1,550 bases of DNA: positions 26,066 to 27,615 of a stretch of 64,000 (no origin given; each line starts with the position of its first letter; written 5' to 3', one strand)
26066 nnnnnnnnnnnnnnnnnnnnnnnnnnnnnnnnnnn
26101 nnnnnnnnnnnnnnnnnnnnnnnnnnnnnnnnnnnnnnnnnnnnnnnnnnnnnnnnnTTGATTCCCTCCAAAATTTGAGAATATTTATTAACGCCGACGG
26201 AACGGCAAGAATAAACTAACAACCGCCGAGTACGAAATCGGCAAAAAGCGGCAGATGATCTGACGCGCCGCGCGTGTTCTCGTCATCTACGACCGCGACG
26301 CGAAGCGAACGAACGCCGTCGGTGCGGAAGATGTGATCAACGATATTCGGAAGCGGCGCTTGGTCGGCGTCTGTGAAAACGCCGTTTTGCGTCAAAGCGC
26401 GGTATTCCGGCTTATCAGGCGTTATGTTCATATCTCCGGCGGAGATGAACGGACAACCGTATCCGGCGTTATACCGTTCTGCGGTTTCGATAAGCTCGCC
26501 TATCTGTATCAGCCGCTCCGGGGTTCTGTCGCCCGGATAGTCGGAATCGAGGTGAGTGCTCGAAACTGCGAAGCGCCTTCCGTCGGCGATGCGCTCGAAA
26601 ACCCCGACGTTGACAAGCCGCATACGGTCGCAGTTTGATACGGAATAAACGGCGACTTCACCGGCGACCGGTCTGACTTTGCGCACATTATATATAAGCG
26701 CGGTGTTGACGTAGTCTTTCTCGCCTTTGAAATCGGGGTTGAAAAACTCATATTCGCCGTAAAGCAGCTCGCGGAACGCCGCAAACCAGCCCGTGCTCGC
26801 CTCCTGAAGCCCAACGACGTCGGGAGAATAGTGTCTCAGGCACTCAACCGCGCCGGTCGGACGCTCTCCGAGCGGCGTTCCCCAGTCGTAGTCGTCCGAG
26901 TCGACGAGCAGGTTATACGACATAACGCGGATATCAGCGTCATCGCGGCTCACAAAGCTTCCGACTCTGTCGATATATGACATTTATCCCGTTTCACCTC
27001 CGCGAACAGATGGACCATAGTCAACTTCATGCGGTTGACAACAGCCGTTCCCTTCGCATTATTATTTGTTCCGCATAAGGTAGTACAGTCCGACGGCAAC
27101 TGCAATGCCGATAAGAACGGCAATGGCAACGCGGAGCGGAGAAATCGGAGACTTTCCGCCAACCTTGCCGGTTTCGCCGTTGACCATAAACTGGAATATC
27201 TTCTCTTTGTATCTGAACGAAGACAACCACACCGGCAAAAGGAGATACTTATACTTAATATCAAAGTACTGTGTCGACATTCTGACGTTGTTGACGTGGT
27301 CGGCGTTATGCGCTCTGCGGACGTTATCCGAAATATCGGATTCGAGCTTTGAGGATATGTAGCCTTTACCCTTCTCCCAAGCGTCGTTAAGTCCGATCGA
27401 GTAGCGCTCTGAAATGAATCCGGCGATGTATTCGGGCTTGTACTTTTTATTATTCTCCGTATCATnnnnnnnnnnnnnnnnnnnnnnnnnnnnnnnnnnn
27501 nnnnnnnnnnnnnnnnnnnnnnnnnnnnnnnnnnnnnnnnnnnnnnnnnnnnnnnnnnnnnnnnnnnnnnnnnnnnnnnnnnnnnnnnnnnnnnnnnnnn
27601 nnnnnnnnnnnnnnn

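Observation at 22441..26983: Triad of EEP-family hydrolases: two secreted and dockerin-tagged, one cytoplasmic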

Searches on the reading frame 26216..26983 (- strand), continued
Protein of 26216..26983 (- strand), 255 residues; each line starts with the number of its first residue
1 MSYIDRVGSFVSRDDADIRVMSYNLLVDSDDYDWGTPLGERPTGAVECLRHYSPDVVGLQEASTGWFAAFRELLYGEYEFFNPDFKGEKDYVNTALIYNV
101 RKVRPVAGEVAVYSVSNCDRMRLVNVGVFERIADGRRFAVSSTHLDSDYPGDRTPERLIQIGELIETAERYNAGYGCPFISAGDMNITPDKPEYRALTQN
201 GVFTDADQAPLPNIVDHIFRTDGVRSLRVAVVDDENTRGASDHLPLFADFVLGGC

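Call 74: find_encoding_contigs(protein=P0012, flank=10000, max_places=3)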
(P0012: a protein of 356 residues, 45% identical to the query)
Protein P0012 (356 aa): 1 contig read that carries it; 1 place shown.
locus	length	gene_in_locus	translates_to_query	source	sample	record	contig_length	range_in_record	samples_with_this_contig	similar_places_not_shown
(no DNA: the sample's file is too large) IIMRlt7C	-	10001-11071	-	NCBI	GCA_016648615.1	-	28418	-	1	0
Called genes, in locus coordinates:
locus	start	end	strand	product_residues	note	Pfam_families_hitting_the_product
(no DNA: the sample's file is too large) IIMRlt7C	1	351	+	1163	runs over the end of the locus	PF02018:CBM_4_9, PF00629:MAM (faint), PF02018:CBM_4_9, PF03372:Exo_endo_phos (weak), PF07523:Big_3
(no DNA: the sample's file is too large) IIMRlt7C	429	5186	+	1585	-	PF00722:Glyco_hydro_16, PF24817:WD40_WDHD1_1st, PF23414:Beta-prop_EML_2, PF24807:WD40_CDC20-Fz, PF24814:WD40_Prp19, PF25173:Beta-prop_WDR3_1st, PF25174:Beta-prop_THOC3, PF23381:Beta-prop_IFT122_1st, +15 more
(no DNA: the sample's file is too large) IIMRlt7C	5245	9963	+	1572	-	PF14200:RicinB_lectin_2, PF00722:Glyco_hydro_16, PF24807:WD40_CDC20-Fz, PF24817:WD40_WDHD1_1st, PF25172:Beta-prop_WDR3_2nd, PF25174:Beta-prop_THOC3, PF23414:Beta-prop_EML_2, PF24814:WD40_Prp19, +25 more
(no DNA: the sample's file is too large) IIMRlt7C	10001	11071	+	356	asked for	PF03372:Exo_endo_phos, PF00404:Dockerin_1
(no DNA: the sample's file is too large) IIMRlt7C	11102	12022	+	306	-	PF01790:LGT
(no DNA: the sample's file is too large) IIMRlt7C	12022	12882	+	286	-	PF00763:THF_DHG_CYH, PF02882:THF_DHG_CYH_C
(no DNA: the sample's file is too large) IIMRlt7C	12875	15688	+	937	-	PF00245:Alk_phosphatase, PF02018:CBM_4_9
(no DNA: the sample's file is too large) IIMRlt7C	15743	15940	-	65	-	-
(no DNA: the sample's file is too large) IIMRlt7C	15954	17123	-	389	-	PF01545:Cation_efflux, PF16916:ZT_dimer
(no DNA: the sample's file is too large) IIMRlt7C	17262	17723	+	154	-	?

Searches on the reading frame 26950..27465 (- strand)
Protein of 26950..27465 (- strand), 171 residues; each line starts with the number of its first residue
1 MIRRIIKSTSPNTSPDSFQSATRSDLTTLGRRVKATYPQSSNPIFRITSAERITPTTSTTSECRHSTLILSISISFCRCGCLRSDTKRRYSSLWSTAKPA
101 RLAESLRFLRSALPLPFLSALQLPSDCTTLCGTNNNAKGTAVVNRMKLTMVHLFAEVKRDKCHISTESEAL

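Call 9: search_protein_families(library=pfam, proteins=[window:26950-27465:-], max_evalue=0.001)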
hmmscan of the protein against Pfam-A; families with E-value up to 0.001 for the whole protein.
window:26950-27465:- (171 aa): 0 families

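Call 11: search_protein_families(library=ncbifam, proteins=[window:26950-27465:-], max_evalue=0.01)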
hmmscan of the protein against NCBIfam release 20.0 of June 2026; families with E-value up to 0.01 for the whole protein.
window:26950-27465:- (171 aa): 0 families
